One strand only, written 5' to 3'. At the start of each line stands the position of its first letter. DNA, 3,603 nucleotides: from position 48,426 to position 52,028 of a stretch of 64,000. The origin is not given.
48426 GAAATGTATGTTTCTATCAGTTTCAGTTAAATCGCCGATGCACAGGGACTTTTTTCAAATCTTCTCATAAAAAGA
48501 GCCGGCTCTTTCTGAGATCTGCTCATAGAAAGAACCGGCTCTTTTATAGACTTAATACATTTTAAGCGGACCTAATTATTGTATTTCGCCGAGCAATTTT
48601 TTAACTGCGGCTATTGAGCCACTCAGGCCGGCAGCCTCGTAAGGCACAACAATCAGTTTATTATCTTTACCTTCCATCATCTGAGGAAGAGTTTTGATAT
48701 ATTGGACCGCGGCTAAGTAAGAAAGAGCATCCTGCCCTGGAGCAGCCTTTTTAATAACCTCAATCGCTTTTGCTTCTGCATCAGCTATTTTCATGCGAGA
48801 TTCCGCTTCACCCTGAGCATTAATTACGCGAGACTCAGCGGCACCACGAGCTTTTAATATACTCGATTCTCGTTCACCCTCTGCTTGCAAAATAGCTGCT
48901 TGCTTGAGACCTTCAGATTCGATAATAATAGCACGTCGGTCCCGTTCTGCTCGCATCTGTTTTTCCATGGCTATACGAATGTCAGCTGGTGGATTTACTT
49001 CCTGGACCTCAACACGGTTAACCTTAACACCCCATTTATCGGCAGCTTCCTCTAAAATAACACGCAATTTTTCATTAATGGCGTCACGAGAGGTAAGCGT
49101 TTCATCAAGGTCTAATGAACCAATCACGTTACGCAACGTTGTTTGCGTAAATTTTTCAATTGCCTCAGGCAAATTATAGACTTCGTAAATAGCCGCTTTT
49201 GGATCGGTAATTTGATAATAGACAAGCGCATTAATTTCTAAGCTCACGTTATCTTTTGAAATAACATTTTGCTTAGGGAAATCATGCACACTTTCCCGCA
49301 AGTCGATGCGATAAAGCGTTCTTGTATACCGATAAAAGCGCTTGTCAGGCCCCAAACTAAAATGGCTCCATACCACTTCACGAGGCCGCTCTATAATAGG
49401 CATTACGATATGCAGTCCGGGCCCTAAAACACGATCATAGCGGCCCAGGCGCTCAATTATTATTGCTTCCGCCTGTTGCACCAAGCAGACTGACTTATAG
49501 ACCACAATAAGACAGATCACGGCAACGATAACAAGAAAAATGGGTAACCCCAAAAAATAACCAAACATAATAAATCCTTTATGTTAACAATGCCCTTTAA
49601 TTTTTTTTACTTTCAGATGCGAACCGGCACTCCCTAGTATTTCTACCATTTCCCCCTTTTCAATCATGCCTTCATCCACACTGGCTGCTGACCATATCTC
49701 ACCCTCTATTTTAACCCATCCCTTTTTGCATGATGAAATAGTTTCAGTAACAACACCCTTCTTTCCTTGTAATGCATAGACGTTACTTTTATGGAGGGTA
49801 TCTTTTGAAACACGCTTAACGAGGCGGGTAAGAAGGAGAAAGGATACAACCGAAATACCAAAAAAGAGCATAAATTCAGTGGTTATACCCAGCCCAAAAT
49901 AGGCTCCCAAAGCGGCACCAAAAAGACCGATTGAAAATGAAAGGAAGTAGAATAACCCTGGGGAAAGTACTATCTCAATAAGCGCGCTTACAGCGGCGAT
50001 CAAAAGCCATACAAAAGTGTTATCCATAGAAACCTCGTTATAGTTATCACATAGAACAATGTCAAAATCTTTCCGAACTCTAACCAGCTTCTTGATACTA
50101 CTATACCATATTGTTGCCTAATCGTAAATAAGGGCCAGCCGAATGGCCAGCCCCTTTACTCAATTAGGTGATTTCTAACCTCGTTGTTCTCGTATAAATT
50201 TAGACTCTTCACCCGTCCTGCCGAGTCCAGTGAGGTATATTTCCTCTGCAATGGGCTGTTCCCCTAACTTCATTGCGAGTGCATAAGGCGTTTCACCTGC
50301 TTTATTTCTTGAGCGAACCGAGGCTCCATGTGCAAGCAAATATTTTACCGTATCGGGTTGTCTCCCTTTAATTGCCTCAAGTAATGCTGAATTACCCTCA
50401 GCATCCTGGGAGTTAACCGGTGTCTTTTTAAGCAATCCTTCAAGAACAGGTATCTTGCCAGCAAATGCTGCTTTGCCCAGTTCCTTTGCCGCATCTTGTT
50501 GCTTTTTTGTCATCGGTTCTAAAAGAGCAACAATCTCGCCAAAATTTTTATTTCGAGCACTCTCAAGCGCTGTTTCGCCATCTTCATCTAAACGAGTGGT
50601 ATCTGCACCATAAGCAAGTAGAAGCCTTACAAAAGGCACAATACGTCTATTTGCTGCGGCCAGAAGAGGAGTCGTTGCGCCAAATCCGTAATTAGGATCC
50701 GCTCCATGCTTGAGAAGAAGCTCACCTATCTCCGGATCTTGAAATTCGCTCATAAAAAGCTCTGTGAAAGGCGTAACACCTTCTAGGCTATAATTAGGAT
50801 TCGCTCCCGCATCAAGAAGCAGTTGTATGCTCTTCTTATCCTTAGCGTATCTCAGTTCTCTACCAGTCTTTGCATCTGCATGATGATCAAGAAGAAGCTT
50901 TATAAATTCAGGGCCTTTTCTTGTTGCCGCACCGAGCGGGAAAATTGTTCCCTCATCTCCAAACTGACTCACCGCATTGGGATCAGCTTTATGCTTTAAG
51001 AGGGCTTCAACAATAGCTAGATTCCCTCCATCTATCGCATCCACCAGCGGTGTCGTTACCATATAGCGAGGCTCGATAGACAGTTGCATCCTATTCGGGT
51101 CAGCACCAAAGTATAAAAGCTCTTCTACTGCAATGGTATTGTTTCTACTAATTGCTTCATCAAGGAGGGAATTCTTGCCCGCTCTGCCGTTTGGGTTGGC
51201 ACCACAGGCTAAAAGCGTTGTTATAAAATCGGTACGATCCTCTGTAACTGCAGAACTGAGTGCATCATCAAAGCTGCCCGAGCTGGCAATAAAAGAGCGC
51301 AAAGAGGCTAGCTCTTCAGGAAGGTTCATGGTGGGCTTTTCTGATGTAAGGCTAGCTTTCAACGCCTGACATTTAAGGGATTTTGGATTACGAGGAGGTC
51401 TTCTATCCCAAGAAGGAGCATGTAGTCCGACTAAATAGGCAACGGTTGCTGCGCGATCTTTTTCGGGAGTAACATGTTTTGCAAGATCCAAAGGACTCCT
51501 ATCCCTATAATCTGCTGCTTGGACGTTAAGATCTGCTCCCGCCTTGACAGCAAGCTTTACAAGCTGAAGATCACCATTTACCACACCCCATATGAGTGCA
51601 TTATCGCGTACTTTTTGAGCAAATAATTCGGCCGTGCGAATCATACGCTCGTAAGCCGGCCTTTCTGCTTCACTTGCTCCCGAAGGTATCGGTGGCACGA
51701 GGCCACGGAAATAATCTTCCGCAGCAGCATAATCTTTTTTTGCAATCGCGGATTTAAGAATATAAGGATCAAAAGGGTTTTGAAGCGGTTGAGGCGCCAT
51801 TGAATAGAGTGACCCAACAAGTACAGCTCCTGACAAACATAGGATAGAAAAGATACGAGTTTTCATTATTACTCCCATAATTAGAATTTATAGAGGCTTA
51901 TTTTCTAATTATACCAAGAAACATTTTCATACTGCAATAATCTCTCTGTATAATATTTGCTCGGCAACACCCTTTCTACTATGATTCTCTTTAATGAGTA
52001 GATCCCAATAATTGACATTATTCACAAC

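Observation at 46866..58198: Several different ubiquitin-ligase parts packed into about 11 kb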

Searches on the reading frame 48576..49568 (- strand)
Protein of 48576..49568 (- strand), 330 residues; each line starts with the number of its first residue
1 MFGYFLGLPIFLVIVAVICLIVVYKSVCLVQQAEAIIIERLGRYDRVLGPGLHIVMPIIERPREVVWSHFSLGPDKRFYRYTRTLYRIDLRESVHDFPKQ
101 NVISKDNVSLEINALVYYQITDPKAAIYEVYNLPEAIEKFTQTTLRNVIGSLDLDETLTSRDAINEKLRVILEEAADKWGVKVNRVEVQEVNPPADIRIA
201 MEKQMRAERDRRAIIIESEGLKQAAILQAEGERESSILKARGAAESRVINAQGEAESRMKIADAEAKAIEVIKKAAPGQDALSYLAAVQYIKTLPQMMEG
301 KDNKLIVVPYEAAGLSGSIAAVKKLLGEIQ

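Call 11: find_related_loci(query=window:48576-49568:-, collection=genome_contigs, flank=10000)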
Query window:48576-49568:- (330 aa) in genome_contigs; peptide patterns used: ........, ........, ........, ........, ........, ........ (x = any residue, [..] = any of these).
600 stretches matched a pattern (row limit reached: there are more); 594 encode a relative of the query (tblastn E <= 1e-3); the best 80 are kept; 80 distinct loci.
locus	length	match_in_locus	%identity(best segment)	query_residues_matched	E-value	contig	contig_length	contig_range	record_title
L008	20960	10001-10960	66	4-326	3e-140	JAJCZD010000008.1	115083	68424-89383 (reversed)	MAG: Candidatus Dependentiae bacterium isolate OFTM184 OFTM184_7, whole genome shotgun sequence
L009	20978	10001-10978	57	3-326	2e-122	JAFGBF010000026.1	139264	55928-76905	MAG: Candidatus Krumholzibacteriota bacterium isolate Zod_Metabat.1015 k87_10736198, whole genome shotgun sequence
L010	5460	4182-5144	55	10-328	2e-121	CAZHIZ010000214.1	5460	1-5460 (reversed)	MAG TPA_asm: uncultured Caldithrix sp. isolate SRP163575_co3_317 genome assembly, contig: NODE_16065_length_5460_cov_8.2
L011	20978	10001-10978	55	3-326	9e-118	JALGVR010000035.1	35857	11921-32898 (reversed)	MAG: bacterium isolate Meg19_1012_Bin_198 Meg19_1012_Bin_198_scaffold_5796, whole genome shotgun sequence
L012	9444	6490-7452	55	11-326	6e-118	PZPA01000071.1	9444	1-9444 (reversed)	MAG: Bacteroidetes bacterium isolate Sum29DL08_bin30 NODE_2602_length_9444_cov_4.88987, whole genome shotgun sequence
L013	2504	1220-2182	54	11-330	3e-121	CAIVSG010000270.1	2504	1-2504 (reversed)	MAG: uncultured Chlorobiaceae bacterium isolate A14_bin-2382 genome assembly, contig: bin-2382:270/286, whole genome sho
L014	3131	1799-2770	53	9-328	7e-119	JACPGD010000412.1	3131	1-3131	MAG: Candidatus Hydrogenedentota bacterium isolate NC_groundwater_378_Ag_B-0.1um_61_12 GD18-4_B1_scaffold_1257010, whole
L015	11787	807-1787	52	4-326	4e-115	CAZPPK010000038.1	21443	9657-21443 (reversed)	MAG TPA_asm: uncultured Lentimicrobiaceae bacterium isolate SRP128015_co1_274 genome assembly, contig: NODE_3253_length_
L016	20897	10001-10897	56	20-328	2e-114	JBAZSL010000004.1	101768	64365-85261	MAG: Candidatus Babeliales bacterium isolate SO_2017_GW1_172 NODE_1355_length_101768_cov_1.480180_OW334_2017, whole geno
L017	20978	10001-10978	52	8-328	1e-113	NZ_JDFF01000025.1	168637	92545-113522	Porphyromonas catoniae ATCC 51270 ctg7180000005738, whole genome shotgun sequence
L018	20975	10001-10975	53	6-328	2e-113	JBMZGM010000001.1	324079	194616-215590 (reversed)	MAG: Flavobacteriaceae bacterium isolate ME_XS_2301_6_bin_2 ME_XS_2301_6_bin_2_0, whole genome shotgun sequence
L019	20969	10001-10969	54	6-326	4e-116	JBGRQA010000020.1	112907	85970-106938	MAG: Marinifilaceae bacterium isolate MAG7-MS28 MAG_Ocu_7_all_MS28_31, whole genome shotgun sequence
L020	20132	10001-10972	52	5-326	2e-112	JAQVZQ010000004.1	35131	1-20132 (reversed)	MAG: Dysgonamonadaceae bacterium isolate STF2_177 NODE_2543_length_35131_cov_2.839704_Sandtown_F2, whole genome shotgun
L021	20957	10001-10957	54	10-326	2e-112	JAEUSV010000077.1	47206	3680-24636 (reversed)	MAG: Flavobacteriales bacterium isolate new MAG-312 k141_4042088, whole genome shotgun sequence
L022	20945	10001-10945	53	10-327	3e-111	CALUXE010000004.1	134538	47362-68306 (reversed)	MAG: uncultured Elusimicrobiales bacterium isolate BRZ_KS__bin100 genome assembly, contig: BRZ_KS__NODE_107_length_13453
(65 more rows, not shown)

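Call 15: search_protein_families(library=pfam, proteins=[L008:109-1410:+, L008:1402-2271:-, L008:2317-3288:-, L008:3540-4571:+, L008:4553-5587:+, L008:6337-8418:+, L008:8490-9461:+, L008:11264-13138:-, L008:14934-16232:-, L008:16256-18082:-], max_evalue=0.0001)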
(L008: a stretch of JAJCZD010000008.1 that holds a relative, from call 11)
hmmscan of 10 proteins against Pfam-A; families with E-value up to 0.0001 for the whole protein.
L008:109-1410:+ (433 aa): 3 families
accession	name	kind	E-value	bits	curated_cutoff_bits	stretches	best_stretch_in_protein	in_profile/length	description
PF02779.29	Transket_pyr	-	2e-41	142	27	1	130-291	4-172/174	Transketolase, pyrimidine binding domain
PF02780.25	Transketolase_C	-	8.4e-25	87.5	25.9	1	307-425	2-124/124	Transketolase, C-terminal domain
PF00456.26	Transketolase_N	-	2.1e-13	50.4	22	1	5-78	200-274/334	Transketolase, thiamine diphosphate binding domain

L008:1402-2271:- (289 aa): 0 families

L008:2317-3288:- (323 aa): 0 families

L008:3540-4571:+ (343 aa): 6 families
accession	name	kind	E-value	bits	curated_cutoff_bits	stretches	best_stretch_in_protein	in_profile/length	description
PF12796.13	Ank_2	-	1.6e-65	218.1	27.3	4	193-277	9-90/90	Ankyrin repeats (3 copies)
PF13637.12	Ank_4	-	2.8e-43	145.4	22.7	4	185-234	1-50/50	Ankyrin repeats (many copies)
PF00023.36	Ank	-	1.7e-39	132.1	21.1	4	180-212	1-33/33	Ankyrin repeat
PF13606.12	Ank_3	-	1.1e-26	90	22.3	2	180-208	1-29/30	Ankyrin repeat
PF13857.12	Ank_5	-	2.4e-22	79.2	27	3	238-287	7-56/56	Ankyrin repeats (many copies)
PF24521.3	Ank_KRIT1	-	2.4e-05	24.5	80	0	214-335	18-143/149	KRIT1 ankyrin-repeats domain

L008:4553-5587:+ (344 aa): 6 families
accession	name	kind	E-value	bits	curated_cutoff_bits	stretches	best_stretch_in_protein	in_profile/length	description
PF12796.13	Ank_2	-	1.5e-33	115.7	27.3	2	227-312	8-90/90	Ankyrin repeats (3 copies)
PF00023.36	Ank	-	1.8e-23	81.8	21.1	2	282-313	2-33/33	Ankyrin repeat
PF13637.12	Ank_4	-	8.9e-19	67.6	22.7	2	286-334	1-49/50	Ankyrin repeats (many copies)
PF13606.12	Ank_3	-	8e-14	50.7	22.3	1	281-310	1-30/30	Ankyrin repeat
PF13857.12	Ank_5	-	5e-13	49.5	27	1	234-289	1-56/56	Ankyrin repeats (many copies)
PF24521.3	Ank_KRIT1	-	5.6e-05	23.3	80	0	248-340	46-146/149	KRIT1 ankyrin-repeats domain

L008:6337-8418:+ (693 aa): 5 families
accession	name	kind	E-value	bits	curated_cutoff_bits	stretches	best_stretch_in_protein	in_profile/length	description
PF12796.13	Ank_2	-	3.1e-42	143.5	27.3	3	502-585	11-90/90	Ankyrin repeats (3 copies)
PF00023.36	Ank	-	2.5e-32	109.5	21.1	0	554-586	1-33/33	Ankyrin repeat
PF13637.12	Ank_4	-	5.1e-30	103.3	22.7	3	525-575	1-50/50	Ankyrin repeats (many copies)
PF13857.12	Ank_5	-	8.5e-29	99.7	27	2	546-594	7-55/56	Ankyrin repeats (many copies)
PF13606.12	Ank_3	-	5.3e-25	84.8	22.3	0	555-580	2-27/30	Ankyrin repeat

L008:8490-9461:+ (323 aa): 6 families
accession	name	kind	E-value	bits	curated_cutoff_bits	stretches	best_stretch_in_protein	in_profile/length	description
PF12796.13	Ank_2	-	1.1e-23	84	27.3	2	234-316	3-82/90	Ankyrin repeats (3 copies)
PF00023.36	Ank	-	1e-13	51.1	21.1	1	263-291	5-33/33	Ankyrin repeat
PF13857.12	Ank_5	-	1.5e-09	38.5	27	1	249-300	1-56/56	Ankyrin repeats (many copies)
PF13606.12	Ank_3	-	4.3e-07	30.1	22.3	0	262-286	4-28/30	Ankyrin repeat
PF13637.12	Ank_4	-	6.3e-07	30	22.7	0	265-300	2-37/50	Ankyrin repeats (many copies)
PF24521.3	Ank_KRIT1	-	4.7e-06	26.8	80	1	211-320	31-147/149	KRIT1 ankyrin-repeats domain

L008:11264-13138:- (624 aa): 7 families
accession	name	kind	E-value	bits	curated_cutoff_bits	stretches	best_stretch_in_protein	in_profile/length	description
PF00005.33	ABC_tran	-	7.6e-46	156.6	25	2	20-191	2-137/137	ABC transporter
PF12848.13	ABC_tran_Xtn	-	3.3e-22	78.8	25.9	1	230-309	1-79/85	ABC transporter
PF13304.12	AAA_21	-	8.9e-10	39.5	27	0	33-97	3-74/304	AAA domain, putative AbiEii toxin, Type IV TA system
PF00006.31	ATP-synt_ab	-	2.2e-06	27.9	29.5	0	343-373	6-36/213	ATP synthase alpha/beta family, nucleotide-binding domain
PF13555.12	AAA_29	-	8.7e-05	22.6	27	0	23-46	16-39/61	P-loop containing region of AAA domain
PF03308.22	MeaB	-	9e-05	22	23.1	0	14-62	18-66/273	Methylmalonyl Co-A mutase-associated GTPase MeaB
PF13401.12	AAA_22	-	9.3e-05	23.2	27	0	34-88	10-55/130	AAA domain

L008:14934-16232:- (432 aa): 3 families
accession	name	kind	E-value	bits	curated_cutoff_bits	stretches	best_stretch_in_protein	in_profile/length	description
PF01595.25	CNNM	-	6.6e-38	130.6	28.4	1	13-198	1-180/181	Cyclin M transmembrane N-terminal domain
PF00571.33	CBS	-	2.1e-22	79.6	24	2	214-272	1-56/57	CBS domain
PF03471.22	CorC_HlyC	-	1.2e-17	64.1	27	1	351-422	4-77/81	Transporter associated domain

L008:16256-18082:- (608 aa): 5 families
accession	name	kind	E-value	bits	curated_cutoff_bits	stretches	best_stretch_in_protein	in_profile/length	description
PF04539.22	Sigma70_r3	-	4.3e-24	84.9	25.3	1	440-515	1-76/78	Sigma-70 region 3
PF04542.20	Sigma70_r2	-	2e-23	82.4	24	1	361-431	1-71/71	Sigma-70 region 2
PF04545.22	Sigma70_r4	-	1.4e-19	69.8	24.1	1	529-582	1-50/50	Sigma-70, region 4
PF00140.25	Sigma70_r1_2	-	1.2e-08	35.2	22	1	122-151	1-30/34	Sigma-70 factor, region 1.2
PF03979.19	Sigma70_r1_1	-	1.1e-05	25.7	22.5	1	12-81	2-69/81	Sigma-70 factor, region 1.1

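Call 16: search_protein_families(library=pfam, proteins=[L016:805-2121:+, L016:2284-3246:-, L016:3497-5911:+, L016:5908-8397:+, L016:8831-9508:+, L016:11210-12781:-, L016:12941-14179:+, L016:14176-15432:-, L016:17375-18793:-, L016:18942-20072:+], max_evalue=0.0001)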
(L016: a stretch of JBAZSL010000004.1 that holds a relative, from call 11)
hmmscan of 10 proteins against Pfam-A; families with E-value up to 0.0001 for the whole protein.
L016:805-2121:+ (438 aa): 2 families
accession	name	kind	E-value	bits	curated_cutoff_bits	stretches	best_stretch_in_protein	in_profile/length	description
PF19193.6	Tectonin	-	1.9e-09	37.8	30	0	259-393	65-196/216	Tectonin domain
PF06462.18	Hyd_WA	-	1.5e-08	34.7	21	0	98-118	9-29/30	Propeller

L016:2284-3246:- (320 aa): 0 families

L016:3497-5911:+ (804 aa): 2 families
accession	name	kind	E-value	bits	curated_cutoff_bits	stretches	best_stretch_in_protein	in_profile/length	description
PF00488.27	MutS_V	-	1.1e-27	97.7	30.2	1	604-793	2-185/188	MutS domain V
PF05192.23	MutS_III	-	3e-11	44.5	34.1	1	139-212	5-79/194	MutS domain III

L016:5908-8397:+ (829 aa): 2 families
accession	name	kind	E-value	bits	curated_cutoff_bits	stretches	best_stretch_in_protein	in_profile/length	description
PF00488.27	MutS_V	-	1.5e-27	97.2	30.2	1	632-821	2-185/188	MutS domain V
PF05192.23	MutS_III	-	8.8e-11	42.9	34.1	1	132-205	5-79/194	MutS domain III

L016:8831-9508:+ (225 aa): 1 family
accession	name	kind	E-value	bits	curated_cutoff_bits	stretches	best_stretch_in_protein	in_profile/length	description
PF01520.23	Amidase_3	-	6.6e-12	46.2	27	1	26-201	1-149/174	N-acetylmuramoyl-L-alanine amidase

L016:11210-12781:- (523 aa): 3 families
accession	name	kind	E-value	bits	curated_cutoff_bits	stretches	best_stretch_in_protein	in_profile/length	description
PF08459.17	UvrC_RNaseH_dom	-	8.4e-38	130.1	22.3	1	372-512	2-159/159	UvrC RNAse H endonuclease domain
PF22920.2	UvrC_RNaseH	-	1.2e-08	35.3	24.3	1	263-361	15-114/116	UvrC Ribonuclease H-like domain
PF01541.30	GIY-YIG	-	3.9e-06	27.5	22.6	1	20-92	2-74/78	GIY-YIG catalytic domain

L016:12941-14179:+ (412 aa): 1 family
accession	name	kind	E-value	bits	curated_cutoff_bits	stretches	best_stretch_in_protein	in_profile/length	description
PF01551.29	Peptidase_M23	-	3e-24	85.5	28.7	1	309-404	2-96/96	Peptidase family M23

L016:14176-15432:- (418 aa): 1 family
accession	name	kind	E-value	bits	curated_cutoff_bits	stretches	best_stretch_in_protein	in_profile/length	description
PF00437.27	T2SSE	-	2.7e-129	431.5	24.9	1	27-413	4-369/370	Type II/IV secretion system protein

L016:17375-18793:- (472 aa): 2 families
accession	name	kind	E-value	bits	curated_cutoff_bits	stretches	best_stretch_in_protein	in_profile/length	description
PF00919.26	UPF0004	-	3.6e-25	88.3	27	1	15-113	2-98/98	Uncharacterized protein family UPF0004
PF04055.27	Radical_SAM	-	1.4e-22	81.1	29.5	1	187-356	1-163/166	Radical SAM superfamily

L016:18942-20072:+ (376 aa): 3 families
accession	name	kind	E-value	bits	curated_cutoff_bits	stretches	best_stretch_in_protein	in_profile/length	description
PF06071.19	YchF-GTPase_C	-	7.3e-34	116.2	27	1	292-375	1-84/84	Protein of unknown function (DUF933)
PF01926.29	MMR_HSR1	-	1.5e-21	77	21.9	1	5-120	2-97/113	50S ribosome-binding GTPase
PF02421.24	FeoB_N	-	1e-08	35.3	27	1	5-45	3-43/156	Ferrous iron transport protein B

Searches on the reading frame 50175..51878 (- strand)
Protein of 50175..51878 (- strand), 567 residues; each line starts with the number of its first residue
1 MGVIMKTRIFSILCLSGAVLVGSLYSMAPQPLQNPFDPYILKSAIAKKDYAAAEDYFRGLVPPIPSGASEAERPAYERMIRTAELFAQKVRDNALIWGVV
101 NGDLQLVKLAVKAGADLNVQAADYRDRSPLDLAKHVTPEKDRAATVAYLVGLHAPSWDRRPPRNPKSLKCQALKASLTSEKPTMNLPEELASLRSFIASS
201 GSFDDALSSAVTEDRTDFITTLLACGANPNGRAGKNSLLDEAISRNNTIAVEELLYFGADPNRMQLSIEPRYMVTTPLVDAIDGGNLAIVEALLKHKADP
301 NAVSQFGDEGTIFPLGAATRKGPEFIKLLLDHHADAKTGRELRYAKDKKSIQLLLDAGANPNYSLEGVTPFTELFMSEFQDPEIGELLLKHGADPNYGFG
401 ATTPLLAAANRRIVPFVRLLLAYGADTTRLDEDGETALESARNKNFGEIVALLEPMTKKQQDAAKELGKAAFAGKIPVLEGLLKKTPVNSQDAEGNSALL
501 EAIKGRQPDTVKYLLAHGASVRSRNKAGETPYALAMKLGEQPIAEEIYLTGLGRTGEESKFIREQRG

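Call 3: search_protein_families(library=pfam, proteins=[window:50175-51878:-], max_evalue=0.01)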
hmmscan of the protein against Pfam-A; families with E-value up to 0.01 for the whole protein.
window:50175-51878:- (567 aa): 7 families
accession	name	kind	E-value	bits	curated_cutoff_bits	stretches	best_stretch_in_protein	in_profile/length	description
PF12796.13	Ank_2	-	1.5e-36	125.3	27.3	4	469-546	3-78/90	Ankyrin repeats (3 copies)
PF00023.36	Ank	-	5.2e-32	108.5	21.1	2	495-526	2-33/33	Ankyrin repeat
PF13637.12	Ank_4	-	1.2e-24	86.2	22.7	1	469-515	3-50/50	Ankyrin repeats (many copies)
PF13857.12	Ank_5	-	1.1e-23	83.5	27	3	388-439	1-54/56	Ankyrin repeats (many copies)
PF13606.12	Ank_3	-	3.9e-19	66.9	22.3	0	494-521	1-28/30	Ankyrin repeat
PF24521.3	Ank_KRIT1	-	7.7e-09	35.9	80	0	400-445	84-129/149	KRIT1 ankyrin-repeats domain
PF23745.1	ANK_LRRK2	-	0.00029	21.1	27.5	0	207-259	35-88/130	LRRK2 ANK repeat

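Call 79: search_protein_families(library=ncbifam, proteins=[window:50175-51878:-], max_evalue=0.01)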
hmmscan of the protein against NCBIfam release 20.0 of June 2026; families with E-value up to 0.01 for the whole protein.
window:50175-51878:- (567 aa): 7 families
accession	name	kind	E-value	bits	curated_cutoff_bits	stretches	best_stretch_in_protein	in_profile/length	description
NF043023.1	T4SS_AnkH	equivalog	1.2e-17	63.9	600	1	234-337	32-125/467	Dot/Icm T4SS effector AnkH/LegA3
NF043029.1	T4SS_AnkY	equivalog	3e-15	55.7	600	1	456-536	466-532/543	Dot/Icm T4SS effector AnkY/LegA9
NF041931.2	MzaA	equivalog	1.4e-14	53.9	800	2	402-465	36-100/726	MZA anti-phage system associated sigma-70 family RNA polymerase sigma factor MzaA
NF043022.1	T4SS_AnkG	equivalog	3.3e-09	36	500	1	457-541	359-449/455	Dot/Icm T4SS effector AnkG/AnkZ/LegA7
NF043028.1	T4SS_AnkX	equivalog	5.1e-08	31.5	1400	0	401-534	582-725/938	Dot/Icm T4SS effector AnkN/AnkX/LegA8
TIGR00870.1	trp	subfamily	5.9e-05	21.3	498.75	0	416-525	71-161/747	transient-receptor-potential calcium channel protein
NF043021.1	T4SS_AnkF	equivalog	0.0058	14.9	1000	0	464-528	586-652/917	Dot/Icm T4SS effector AnkF/LegA14/Ceg31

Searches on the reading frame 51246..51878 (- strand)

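Call 19: search_protein_families(library=pfam, proteins=[window:51246-51878:-], max_evalue=10)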
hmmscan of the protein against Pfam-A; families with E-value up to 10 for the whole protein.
seq(211 aa): 2 families
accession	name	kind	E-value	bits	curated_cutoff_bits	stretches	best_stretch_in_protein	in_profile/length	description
PF13637.12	Ank_4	-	0.031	15.1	22.7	1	97-133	3-37/50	Ankyrin repeats (many copies)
PF00023.36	Ank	-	0.3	12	21.1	1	93-120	4-31/33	Ankyrin repeat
